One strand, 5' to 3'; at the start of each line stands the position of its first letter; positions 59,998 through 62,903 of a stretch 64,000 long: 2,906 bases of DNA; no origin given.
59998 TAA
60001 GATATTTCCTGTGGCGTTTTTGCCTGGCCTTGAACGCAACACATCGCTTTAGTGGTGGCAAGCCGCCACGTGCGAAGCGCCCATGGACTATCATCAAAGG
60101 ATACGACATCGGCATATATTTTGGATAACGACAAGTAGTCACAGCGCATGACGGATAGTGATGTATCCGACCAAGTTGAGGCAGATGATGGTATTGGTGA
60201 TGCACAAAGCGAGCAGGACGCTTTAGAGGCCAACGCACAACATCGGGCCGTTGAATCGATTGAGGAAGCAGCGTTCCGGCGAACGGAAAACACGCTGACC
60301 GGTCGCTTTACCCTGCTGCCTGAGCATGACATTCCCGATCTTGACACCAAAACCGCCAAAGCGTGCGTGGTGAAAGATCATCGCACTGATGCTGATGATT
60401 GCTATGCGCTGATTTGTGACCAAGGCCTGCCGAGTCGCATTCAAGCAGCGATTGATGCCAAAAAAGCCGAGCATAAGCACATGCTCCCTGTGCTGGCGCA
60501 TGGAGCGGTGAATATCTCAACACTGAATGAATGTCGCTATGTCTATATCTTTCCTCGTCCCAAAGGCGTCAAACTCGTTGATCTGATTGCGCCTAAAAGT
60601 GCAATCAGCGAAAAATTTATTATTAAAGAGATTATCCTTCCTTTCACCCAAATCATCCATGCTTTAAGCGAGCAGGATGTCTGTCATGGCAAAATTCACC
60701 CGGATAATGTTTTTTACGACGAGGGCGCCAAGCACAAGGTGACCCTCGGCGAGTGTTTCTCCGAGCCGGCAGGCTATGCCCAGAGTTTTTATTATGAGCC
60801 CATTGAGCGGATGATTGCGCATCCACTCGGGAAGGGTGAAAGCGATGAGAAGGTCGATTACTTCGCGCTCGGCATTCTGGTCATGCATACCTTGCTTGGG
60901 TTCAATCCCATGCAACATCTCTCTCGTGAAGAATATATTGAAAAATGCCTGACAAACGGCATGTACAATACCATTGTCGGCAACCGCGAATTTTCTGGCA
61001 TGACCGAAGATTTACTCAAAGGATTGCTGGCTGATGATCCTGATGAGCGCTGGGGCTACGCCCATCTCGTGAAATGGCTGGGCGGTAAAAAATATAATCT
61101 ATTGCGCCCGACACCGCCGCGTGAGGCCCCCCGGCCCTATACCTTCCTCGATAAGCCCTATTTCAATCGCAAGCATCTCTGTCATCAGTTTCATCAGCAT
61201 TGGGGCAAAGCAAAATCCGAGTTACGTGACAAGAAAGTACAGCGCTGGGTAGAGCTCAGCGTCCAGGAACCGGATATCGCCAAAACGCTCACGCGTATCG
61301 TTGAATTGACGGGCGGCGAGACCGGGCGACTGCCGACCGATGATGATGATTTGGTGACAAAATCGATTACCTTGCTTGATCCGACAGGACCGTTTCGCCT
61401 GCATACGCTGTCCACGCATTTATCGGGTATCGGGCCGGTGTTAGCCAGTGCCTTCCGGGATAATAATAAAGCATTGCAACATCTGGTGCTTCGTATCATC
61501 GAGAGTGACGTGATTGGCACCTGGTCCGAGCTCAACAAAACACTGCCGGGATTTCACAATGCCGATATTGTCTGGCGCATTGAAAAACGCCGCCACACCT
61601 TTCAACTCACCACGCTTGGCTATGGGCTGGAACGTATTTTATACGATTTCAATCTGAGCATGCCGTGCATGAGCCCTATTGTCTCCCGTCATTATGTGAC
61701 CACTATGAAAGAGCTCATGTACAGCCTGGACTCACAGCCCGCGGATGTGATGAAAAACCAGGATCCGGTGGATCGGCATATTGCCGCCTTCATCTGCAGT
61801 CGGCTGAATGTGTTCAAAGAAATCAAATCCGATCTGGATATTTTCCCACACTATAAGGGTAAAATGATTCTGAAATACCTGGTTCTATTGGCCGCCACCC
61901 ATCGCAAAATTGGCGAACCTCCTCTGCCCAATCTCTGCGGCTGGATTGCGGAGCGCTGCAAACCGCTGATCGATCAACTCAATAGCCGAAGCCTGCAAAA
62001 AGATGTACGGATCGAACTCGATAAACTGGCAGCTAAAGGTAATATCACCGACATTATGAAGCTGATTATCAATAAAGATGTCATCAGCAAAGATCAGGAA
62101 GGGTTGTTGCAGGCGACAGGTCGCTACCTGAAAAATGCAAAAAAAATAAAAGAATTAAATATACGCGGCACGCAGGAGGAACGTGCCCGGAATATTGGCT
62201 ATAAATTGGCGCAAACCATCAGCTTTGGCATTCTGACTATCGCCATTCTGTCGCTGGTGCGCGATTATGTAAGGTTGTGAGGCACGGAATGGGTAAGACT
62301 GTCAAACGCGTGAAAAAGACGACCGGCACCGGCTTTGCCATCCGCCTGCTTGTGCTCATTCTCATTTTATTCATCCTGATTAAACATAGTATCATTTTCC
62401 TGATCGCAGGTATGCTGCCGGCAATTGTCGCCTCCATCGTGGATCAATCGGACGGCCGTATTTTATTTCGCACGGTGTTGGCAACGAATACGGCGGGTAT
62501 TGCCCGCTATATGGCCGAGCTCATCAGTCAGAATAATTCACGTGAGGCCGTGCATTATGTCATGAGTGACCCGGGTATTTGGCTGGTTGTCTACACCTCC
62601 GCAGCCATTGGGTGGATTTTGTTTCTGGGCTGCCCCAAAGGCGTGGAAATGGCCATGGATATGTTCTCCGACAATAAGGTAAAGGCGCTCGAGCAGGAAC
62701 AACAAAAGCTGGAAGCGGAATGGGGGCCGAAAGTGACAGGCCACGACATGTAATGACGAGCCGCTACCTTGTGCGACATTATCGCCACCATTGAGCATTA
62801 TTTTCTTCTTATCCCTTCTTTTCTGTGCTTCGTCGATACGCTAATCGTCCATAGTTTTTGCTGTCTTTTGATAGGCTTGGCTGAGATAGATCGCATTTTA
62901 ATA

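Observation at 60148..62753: Membrane-anchored bacterial pseudokinase with a small membrane partner, next to a Wza-type export gene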

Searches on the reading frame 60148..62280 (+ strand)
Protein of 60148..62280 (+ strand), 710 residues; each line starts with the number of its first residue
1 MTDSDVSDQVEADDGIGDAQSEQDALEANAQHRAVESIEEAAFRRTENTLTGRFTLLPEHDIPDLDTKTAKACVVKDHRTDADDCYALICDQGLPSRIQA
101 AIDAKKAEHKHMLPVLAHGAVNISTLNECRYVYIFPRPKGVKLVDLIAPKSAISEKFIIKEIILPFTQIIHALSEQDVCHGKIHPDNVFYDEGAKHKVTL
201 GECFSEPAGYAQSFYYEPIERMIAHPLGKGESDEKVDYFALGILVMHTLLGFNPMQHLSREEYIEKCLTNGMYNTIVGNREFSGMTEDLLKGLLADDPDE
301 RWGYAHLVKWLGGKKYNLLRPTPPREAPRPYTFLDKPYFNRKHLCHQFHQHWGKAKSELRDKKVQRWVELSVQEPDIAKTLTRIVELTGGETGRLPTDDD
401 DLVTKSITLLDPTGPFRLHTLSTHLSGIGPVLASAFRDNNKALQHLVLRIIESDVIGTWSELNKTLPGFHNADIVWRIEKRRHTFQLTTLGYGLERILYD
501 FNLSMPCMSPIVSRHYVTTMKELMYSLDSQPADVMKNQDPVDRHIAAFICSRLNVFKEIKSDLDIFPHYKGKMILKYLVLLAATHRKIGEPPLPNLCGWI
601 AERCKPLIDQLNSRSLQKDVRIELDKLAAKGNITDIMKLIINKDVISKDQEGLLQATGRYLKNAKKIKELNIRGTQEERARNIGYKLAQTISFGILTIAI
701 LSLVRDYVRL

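Call 3: search_protein_families(library=pfam, proteins=[window:60148-62280:+], max_evalue=1)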
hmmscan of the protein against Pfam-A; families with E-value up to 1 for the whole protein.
window:60148-62280:+ (710 aa): 2 families
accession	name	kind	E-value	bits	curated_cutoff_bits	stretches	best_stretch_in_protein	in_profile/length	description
PF00069.31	Pkinase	-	5.8e-09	36.2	31.7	1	134-308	76-258/263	Protein kinase domain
PF16935.10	Hol_Tox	-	0.065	13.6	23.3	1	691-704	11-24/34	Putative Holin-like Toxin (Hol-Tox)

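Call 4: search_protein_families(library=ncbifam, proteins=[window:60148-62280:+], max_evalue=1)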
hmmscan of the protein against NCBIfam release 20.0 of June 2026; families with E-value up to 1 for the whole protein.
window:60148-62280:+ (710 aa): 3 families
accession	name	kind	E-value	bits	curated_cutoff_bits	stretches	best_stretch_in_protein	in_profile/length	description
NF038150.1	lanthi_synth_IV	equivalog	4.1e-07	28.7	650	1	166-323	307-460/851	class IV lanthionine synthetase LanL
NF038151.1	lanthi_synth_III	equivalog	0.099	11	575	1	162-263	341-437/833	class III lanthionine synthetase LanKC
NF052249.1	ComI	equivalog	0.19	11.6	55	1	691-704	11-24/30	competence inhibitor ComI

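Call 5: find_homologous_proteins(query=window:60148-62280:+)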
Query window:60148-62280:+ (710 aa): 43 proteins with E <= 0.001 among 7471 candidates.
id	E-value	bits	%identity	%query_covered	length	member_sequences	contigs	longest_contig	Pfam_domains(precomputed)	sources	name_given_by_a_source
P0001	0.0e+0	1646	100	100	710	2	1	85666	PF00069.32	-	-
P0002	1.5e-229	782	51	93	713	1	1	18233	PF00069.32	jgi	jgi:serine/threonine protein kinase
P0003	8.1e-222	756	46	99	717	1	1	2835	PF00069.32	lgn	-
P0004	7.1e-217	740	49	94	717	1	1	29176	-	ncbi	-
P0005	3.4e-190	652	43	93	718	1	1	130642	-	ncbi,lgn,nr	ncbi:hypothetical protein GC177_00675 [bacterium]|nr:hypothetical protein [bacterium]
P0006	1.8e-166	573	40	94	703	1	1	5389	-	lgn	-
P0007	1.9e-141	491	35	94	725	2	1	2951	PF00069.32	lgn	-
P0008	1.3e-138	481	35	93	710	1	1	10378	PF00069.32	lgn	-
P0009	1.2e-128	448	34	92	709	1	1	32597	PF00069.32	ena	-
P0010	1.1e-124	435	34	94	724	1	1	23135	-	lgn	-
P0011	3.9e-124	434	33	93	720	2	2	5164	PF00069.32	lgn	-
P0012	1.7e-123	431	34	92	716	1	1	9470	-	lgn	-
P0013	1.7e-122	428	35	92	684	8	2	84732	PF00069.32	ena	-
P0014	1.9e-122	428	34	93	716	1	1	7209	-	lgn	-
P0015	2.2e-120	421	33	92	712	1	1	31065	-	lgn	-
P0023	4.7e-76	275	27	91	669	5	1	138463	-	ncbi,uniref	ncbi:hypothetical protein [Pelagibius sp. 7325]|uniref:hypothetical protein n=1 Tax=Pelagibius sp. 7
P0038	1.6e-50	190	25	90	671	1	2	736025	PF00069.32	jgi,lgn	jgi:hypothetical protein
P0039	1.0e-48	184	24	92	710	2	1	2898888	-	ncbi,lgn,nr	ncbi:MAG: hypothetical protein KatS3mg119_2059 [Rhodothalassiaceae bacterium]|nr:MAG: hypothetical p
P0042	1.8e-41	160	22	96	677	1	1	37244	-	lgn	-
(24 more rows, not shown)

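Call 6: search_solved_structures(query=window:60148-62280:+, max_evalue=0.01, show_alignments=3)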
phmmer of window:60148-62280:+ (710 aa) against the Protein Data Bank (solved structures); distinct sequences matched with E-value up to 0.01: 17.
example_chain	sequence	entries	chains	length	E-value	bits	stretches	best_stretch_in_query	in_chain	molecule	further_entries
4l9i_A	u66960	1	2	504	2.2e-05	26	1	171-305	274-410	Rhodopsin kinase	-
4wbo_A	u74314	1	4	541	2.5e-05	25.9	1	171-305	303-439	Rhodopsin kinase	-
3t8o_A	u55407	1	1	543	2.5e-05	25.9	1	171-305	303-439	Rhodopsin kinase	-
7mt8_G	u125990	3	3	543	2.5e-05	25.9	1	171-305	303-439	Rhodopsin kinase GRK1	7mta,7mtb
3qc9_A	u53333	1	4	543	2.5e-05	25.9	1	171-305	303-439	Rhodopsin kinase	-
3c4w_A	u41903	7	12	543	2.5e-05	25.9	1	171-305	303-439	Rhodopsin kinase | Rhodopsin kinase GRK1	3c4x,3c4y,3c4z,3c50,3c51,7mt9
4pni_A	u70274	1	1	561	2.7e-05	25.8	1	171-305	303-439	Rhodopsin kinase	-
1ql6_A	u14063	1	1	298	0.00018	23.1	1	131-302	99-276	PHOSPHORYLASE KINASE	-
8xey_A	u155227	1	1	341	0.00025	22.6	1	122-306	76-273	Ribosomal protein S6 kinase alpha-3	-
2qr7_A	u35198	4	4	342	0.00025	22.6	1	122-306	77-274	Ribosomal protein S6 kinase alpha-3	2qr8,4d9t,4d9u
1phk_A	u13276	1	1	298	0.00027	22.5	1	131-302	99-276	PHOSPHORYLASE KINASE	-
4jg8_A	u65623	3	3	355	0.00027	22.5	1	126-306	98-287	Ribosomal protein S6 kinase alpha-3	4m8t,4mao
4jg6_A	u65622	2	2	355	0.00028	22.4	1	126-306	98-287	Ribosomal protein S6 kinase alpha-3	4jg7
5o1s_A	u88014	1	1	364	0.0003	22.3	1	126-306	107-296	Ribosomal protein S6 kinase alpha-3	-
2phk_A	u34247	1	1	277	0.00047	21.7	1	131-302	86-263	PHOSPHORYLASE KINASE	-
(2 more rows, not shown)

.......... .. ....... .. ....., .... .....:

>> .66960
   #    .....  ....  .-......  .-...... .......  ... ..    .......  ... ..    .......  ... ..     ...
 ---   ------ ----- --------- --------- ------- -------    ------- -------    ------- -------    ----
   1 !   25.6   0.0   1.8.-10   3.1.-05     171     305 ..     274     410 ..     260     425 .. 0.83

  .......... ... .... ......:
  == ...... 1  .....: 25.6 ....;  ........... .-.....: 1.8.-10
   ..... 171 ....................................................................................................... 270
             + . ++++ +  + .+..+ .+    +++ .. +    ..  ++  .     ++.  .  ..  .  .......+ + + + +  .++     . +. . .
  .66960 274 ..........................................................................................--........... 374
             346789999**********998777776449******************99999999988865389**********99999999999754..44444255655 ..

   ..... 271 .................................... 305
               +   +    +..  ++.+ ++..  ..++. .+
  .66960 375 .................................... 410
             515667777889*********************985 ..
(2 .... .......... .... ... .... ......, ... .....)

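Call 10: find_encoding_contigs(protein=P0005, flank=6000, max_places=2)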
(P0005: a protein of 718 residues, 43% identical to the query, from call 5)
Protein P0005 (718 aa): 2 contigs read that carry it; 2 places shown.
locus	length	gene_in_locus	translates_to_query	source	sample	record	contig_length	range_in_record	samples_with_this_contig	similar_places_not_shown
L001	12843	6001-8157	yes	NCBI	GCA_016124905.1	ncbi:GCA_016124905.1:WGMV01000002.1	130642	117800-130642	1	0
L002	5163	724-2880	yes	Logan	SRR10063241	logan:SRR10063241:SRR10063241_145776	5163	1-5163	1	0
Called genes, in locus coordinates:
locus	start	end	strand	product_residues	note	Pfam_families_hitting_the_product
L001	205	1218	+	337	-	-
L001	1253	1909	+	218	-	PF01557:FAA_hydrolase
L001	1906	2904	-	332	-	-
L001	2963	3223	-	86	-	PF04193:PQ-loop, PF03083:MtN3_slv (weak)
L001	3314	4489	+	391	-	PF13393:tRNA-synt_His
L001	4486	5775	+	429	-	PF00709:Adenylsucc_synt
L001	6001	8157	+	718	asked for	-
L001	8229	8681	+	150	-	-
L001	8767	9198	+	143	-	PF01475:FUR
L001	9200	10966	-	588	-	-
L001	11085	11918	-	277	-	PF06271:RDD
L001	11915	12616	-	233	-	PF13500:AAA_26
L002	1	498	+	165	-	?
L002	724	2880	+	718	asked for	-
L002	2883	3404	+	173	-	-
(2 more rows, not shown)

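Call 11: find_encoding_contigs(protein=P0023, flank=6000, max_places=2)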
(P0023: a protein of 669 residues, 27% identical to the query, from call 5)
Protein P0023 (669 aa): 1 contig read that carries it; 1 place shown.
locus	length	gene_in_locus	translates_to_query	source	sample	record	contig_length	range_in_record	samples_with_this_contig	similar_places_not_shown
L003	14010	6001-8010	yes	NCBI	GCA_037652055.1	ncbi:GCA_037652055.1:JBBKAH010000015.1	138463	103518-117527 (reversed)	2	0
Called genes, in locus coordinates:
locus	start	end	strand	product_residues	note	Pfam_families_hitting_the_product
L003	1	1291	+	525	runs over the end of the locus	PF00389:2-Hacid_dh, PF02826:2-Hacid_dh_C, PF19304:PGDH_inter, PF01842:ACT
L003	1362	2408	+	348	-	PF13517:FG-GAP_3 (weak)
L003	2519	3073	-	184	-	PF04403:PqiA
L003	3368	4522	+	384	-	PF13393:tRNA-synt_His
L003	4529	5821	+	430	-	PF00709:Adenylsucc_synt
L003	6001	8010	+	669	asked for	-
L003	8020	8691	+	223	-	-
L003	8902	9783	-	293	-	PF00140:Sigma70_r1_2 (faint), PF04542:Sigma70_r2, PF04545:Sigma70_r4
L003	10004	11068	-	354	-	PF01479:S4, PF00849:PseudoU_synth_2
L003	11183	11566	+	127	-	-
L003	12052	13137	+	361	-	PF03102:NeuB, PF08666:SAF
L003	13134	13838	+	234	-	PF02348:CTP_transf_3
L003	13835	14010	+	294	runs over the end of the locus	PF13489:Methyltransf_23, PF13847:Methyltransf_31, PF08241:Methyltransf_11, PF08242:Methyltransf_12, PF13649:Methyltransf_25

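Call 12: find_encoding_contigs(protein=P0039, flank=6000, max_places=1)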
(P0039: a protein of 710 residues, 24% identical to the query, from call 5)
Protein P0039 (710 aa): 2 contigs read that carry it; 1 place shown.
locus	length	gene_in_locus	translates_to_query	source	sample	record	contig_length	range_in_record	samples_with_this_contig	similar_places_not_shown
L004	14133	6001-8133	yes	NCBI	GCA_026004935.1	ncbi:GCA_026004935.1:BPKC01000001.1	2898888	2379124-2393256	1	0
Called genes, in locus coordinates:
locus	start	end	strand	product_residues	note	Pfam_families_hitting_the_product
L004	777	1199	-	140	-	PF21157:DksA_N, PF01258:zf-dskA_traR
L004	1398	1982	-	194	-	PF10768:FliX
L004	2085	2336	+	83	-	-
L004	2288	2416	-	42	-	-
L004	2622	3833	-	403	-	PF17785:PUA_3, PF10672:Methyltrans_SAM, PF01728:FtsJ (weak), PF03602:Cons_hypoth95, PF05175:MTS, PF13847:Methyltransf_31, PF13649:Methyltransf_25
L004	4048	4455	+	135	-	PF01124:MAPEG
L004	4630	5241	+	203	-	PF00163:Ribosomal_S4, PF01479:S4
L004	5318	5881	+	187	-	PF00583:Acetyltransf_1, PF13508:Acetyltransf_7, PF13673:Acetyltransf_10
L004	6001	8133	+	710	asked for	-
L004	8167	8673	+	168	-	-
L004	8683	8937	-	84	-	-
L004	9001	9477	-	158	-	PF00210:Ferritin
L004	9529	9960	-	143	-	PF00571:CBS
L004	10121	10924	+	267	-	PF07386:DUF1499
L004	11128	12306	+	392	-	PF21088:MS_channel_1st (weak), PF00924:MS_channel_2nd, PF21082:MS_channel_3rd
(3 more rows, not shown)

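Call 13: find_encoding_contigs(protein=P0038, flank=6000, max_places=1)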
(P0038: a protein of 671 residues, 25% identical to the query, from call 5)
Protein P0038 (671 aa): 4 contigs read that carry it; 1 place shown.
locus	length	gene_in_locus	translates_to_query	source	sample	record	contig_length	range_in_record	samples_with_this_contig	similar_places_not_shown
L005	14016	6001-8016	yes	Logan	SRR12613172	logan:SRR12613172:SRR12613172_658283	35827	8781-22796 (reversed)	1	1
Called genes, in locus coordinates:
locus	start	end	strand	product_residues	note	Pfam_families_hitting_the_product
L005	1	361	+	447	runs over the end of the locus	PF02878:PGM_PMM_I, PF02879:PGM_PMM_II, PF02880:PGM_PMM_III, PF00408:PGM_PMM_IV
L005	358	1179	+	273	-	PF08543:Phos_pyr_kin, PF00294:PfkB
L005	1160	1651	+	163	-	PF00583:Acetyltransf_1, PF13673:Acetyltransf_10 (weak), PF13508:Acetyltransf_7, PF08445:FR47 (weak)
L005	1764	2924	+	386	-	-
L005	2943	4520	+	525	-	PF00389:2-Hacid_dh, PF02826:2-Hacid_dh_C, PF19304:PGDH_inter, PF01842:ACT (weak)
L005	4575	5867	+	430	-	PF00709:Adenylsucc_synt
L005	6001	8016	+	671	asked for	PF00069:Pkinase (weak)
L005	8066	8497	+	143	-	-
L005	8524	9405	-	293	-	PF00140:Sigma70_r1_2, PF04542:Sigma70_r2, PF04545:Sigma70_r4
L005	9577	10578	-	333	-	PF00849:PseudoU_synth_2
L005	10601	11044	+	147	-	-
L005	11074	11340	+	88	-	PF00313:CSD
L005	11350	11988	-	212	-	PF06577:EipA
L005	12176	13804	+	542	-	PF00501:AMP-binding, PF13193:AMP-binding_C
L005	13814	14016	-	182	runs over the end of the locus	PF00293:NUDIX, PF14815:NUDIX_4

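Call 14: find_encoding_contigs(protein=P0042, flank=6000, max_places=1)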
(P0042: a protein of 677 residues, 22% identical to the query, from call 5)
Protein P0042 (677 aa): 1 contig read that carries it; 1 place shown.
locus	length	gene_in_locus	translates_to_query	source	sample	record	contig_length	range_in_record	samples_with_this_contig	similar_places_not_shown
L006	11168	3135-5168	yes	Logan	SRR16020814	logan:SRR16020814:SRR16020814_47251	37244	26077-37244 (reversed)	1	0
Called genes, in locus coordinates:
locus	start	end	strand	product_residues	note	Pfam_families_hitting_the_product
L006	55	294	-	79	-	-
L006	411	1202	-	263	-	PF01261:AP_endonuc_2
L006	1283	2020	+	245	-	PF01135:PCMT (weak), PF02384:N6_Mtase (weak), PF05175:MTS, PF13847:Methyltransf_31, PF13649:Methyltransf_25 (weak)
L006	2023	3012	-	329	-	PF00990:GGDEF (weak)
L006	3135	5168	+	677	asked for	-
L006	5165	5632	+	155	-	-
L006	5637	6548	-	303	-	PF00551:Formyl_trans_N, PF02911:Formyl_trans_C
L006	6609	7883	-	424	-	PF03952:Enolase_N, PF07476:MAAL_C (faint), PF00113:Enolase_C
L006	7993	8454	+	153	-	PF00383:dCMP_cyt_deam_1, PF14437:MafB19-deam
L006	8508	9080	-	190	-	-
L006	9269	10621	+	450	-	PF01554:MatE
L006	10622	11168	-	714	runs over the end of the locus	PF01966:HD, PF13328:HD_4, PF04607:RelA_SpoT, PF02824:TGS, PF19296:RelA_AH, PF28438:RelA_RIS, PF01842:ACT (weak), PF13291:ACT_4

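Call 15: find_encoding_contigs(protein=P0013, flank=6000, max_places=1)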
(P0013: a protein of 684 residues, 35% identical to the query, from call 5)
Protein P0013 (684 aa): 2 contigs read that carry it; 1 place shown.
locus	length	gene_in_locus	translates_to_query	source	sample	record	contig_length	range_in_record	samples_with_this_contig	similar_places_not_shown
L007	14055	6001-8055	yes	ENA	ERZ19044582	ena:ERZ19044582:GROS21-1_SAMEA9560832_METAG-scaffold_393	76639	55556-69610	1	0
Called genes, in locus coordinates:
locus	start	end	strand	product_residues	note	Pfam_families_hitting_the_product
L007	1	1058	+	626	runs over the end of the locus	-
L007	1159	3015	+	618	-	PF02743:dCache_1, PF00015:MCPsignal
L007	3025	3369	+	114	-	PF00892:EamA (weak), PF04342:DMT_6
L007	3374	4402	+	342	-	PF13393:tRNA-synt_His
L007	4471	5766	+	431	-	PF00709:Adenylsucc_synt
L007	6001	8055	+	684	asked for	PF00069:Pkinase (weak)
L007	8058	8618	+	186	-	-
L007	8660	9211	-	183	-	PF03054:tRNA_Me_trans (weak), PF20259:tRNA_Me_trans_M, PF20258:tRNA_Me_trans_C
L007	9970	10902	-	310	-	PF03462:PCRF, PF00472:RF-1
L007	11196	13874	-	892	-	-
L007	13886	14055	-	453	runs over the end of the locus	PF11741:AMIN, PF01520:Amidase_3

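Call 21: predict_structure(alignment_id=A1)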
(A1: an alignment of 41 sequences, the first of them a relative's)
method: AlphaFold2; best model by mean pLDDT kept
length: 710 residues; sequences in the alignment: 41
mean_pLDDT: 88.1   pTM: 0.82
mean pLDDT of the five models: 88.1, 87.8, 87.2, 86.2, 86.2
residues with pLDDT >= 90: 468; 70-90: 195; 50-70: 12; < 50: 35
segments of 3 or more residues with pLDDT < 50: 1-23, 25-35
pLDDT, mean of each block of 10 residues (from residue 1): 31 37 48 51 85 93 94 94 88 92 90 94 93 95 85 85 96 95 95 91 94 94 94 94 94 89 94 91 90 93 95 89 86 95 95 93 94 94 92 86 95 93 94 96 94 88 76 86 87 93 92 93 94 91 96 88 80 91 94 94 93 92 94 93 88 90 87 74 83 88 75
secondary structure, 60 per line:
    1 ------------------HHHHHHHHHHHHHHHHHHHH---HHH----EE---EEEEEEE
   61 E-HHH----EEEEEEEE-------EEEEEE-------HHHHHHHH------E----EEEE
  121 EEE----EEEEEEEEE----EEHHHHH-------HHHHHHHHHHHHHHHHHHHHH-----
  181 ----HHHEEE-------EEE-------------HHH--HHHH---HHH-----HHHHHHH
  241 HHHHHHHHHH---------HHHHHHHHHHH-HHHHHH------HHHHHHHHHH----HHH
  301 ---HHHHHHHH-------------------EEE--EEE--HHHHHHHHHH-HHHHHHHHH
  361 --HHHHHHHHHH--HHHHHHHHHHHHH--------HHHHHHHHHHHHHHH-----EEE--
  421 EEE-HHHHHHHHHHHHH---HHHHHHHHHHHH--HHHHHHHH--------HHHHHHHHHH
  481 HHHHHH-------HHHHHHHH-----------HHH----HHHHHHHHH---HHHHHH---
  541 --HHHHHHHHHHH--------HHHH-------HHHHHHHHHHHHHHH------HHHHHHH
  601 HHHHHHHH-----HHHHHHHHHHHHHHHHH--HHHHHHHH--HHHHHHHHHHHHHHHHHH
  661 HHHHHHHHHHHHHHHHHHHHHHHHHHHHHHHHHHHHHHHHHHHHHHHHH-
elements in order (helices of 4 or more, strands of 3 or more residues): H19-38 E54-61 E70-77 E85-90 H98-105 E117-123 E128-136 H143-147 H155-175 E188-190 E198-200 H219-222 H234-250 H260-270 H272-277 H284-293 H304-311 E331-333 E336-338 H341-350 H352-360 H363-372 H375-387 H396-410 E416-418 E421-423 H425-437 H441-452 H455-462 H471-486 H494-501 H520-528 H532-537 H543-553 H562-565 H573-587 H594-608 H614-630 H633-640 H643-709

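Call 24: fold_search(model_id=the predicted structure, library=pdb)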
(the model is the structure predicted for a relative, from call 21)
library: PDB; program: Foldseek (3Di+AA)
matches with E <= 10: 2000; with E <= 0.001: 1987
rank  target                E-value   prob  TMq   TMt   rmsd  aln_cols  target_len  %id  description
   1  6i2p_A                9.4e-09  1.00  0.28  0.67   6.2       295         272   16  Crystal structure of the Mycobacterium tuberculosis PknB kinase domain (L33E mutant) in complex with its substrate Gar (released 2019-05-22)
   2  4d2t_D                1.2e-08  1.00  0.29  0.60   5.5       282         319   20  Structure of MELK in complex with inhibitors (released 2014-10-15)
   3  9f32                  1.4e-08  1.00  0.29  0.80   3.8       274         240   15  Crystal structure of ULK1 with a covalent compound GCL 99 (released 2025-01-08)
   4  8p5j_A                1.9e-08  1.00  0.28  0.67   5.0       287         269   15  Kinase domain of mutant human ULK1 in complex with compound WZ4003 (released 2024-06-05)
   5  5eyk_A                2.0e-08  1.00  0.27  0.65   8.4       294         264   15  CRYSTAL STRUCTURE OF AURORA B IN COMPLEX WITH BI 847325 (released 2016-08-17)
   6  6i2d_A                2.0e-08  1.00  0.27  0.53  13.3       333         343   15  Crystal Structure of the Protein-Kinase A catalytic subunit from Cricetulus Griseus in complex with compounds RKp182 a (released 2019-05-15)
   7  9ymt                  2.1e-08  1.00  0.32  0.76   4.0       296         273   12  Staphylococcus aureus serine/threonine kinase Stk1 with inhibitor GW779439X (released 2026-03-11)
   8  2fum_D                2.2e-08  1.00  0.30  0.76   4.1       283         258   16  Catalytic domain of protein kinase PknB from Mycobacterium tuberculosis in complex with mitoxantrone (released 2006-08-01)
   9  4b8m_A                2.4e-08  1.00  0.27  0.65   8.4       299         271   15  Aurora B kinase in complex with VX-680 (released 2013-07-10)
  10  4czt_A                2.4e-08  1.00  0.30  0.66   7.0       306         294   17  Crystal structure of the kinase domain of CIPK23 (released 2014-10-15)
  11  7uis_A                2.8e-08  1.00  0.28  0.67   5.6       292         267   17  Cocrystal structure of human CaMKII-alpha (CAMK2A)kinase domain and GluN2B(S1303D) (released 2022-04-06)
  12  9ntr                  2.8e-08  1.00  0.30  0.46  21.4       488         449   14  Crystal structure of calcium-dependent protein kinase 1 (CDPK1) from Cryptosporidium parvum in complex with inhibitor WI (released 2026-04-01)
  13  6i2p_B                2.9e-08  1.00  0.28  0.67   6.5       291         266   16  Crystal structure of the Mycobacterium tuberculosis PknB kinase domain (L33E mutant) in complex with its substrate Gar (released 2019-05-22)
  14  4eqm_D                3.4e-08  1.00  0.30  0.72   5.0       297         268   14  Structural analysis of Staphylococcus aureus serine/threonine kinase PknB (released 2012-06-27)
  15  5k3y_A                3.4e-08  1.00  0.28  0.66   8.1       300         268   15  Crystal structure of AuroraB/INCENP in complex with BI 811283 (released 2016-08-17)
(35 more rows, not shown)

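Call 66: search_protein_families(library=padloc, proteins=[window:60148-62280:+], max_evalue=0.1)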
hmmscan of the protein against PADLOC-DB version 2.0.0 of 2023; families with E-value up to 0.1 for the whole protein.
window:60148-62280:+ (710 aa): 8 families
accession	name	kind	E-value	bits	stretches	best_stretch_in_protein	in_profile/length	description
PDLC04042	PD-T4-6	-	7e-06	23.9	1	230-306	187-263/292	-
PDLC04138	mad6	-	2.7e-05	21.2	1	170-309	166-308/659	mads_6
PDLC03920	MkoA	-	3.6e-05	20.3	1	129-333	84-294/1112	-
PDLC04053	PD-T4-6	-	0.00016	19.3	1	229-303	185-259/311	-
PDLC04047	PD-T4-6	-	0.0028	14.8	1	230-302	187-259/327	-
PDLC04056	PD-T4-6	-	0.0045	14.1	1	140-204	92-154/415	-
PDLC04041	PD-T4-6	-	0.0097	13.2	1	106-272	84-251/443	-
PDLC04054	PD-T4-6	-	0.01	13.3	1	142-306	97-264/347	-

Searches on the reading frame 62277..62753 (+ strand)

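Call 3: search_protein_families(library=pfam, proteins=[window:62277-62753:+], max_evalue=1)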
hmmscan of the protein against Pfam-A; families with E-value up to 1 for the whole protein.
window:62277-62753:+ (158 aa): 2 families
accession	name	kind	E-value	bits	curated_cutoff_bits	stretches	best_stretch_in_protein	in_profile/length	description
PF07136.16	DUF1385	-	0.0044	16.8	22.1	1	8-107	126-205/227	Protein of unknown function (DUF1385)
PF19213.5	CoV_NSP6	-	0.016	15.9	25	1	22-70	20-68/263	Coronavirus replicase NSP6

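Call 4: search_protein_families(library=ncbifam, proteins=[window:62277-62753:+], max_evalue=1)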
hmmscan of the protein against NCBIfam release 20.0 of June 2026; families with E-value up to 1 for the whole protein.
window:62277-62753:+ (158 aa): 0 families

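Call 66: search_protein_families(library=padloc, proteins=[window:62289-62753:+], max_evalue=0.1)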
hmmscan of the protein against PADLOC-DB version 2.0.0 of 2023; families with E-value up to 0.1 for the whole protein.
window:62289-62753:+ (154 aa): 0 families
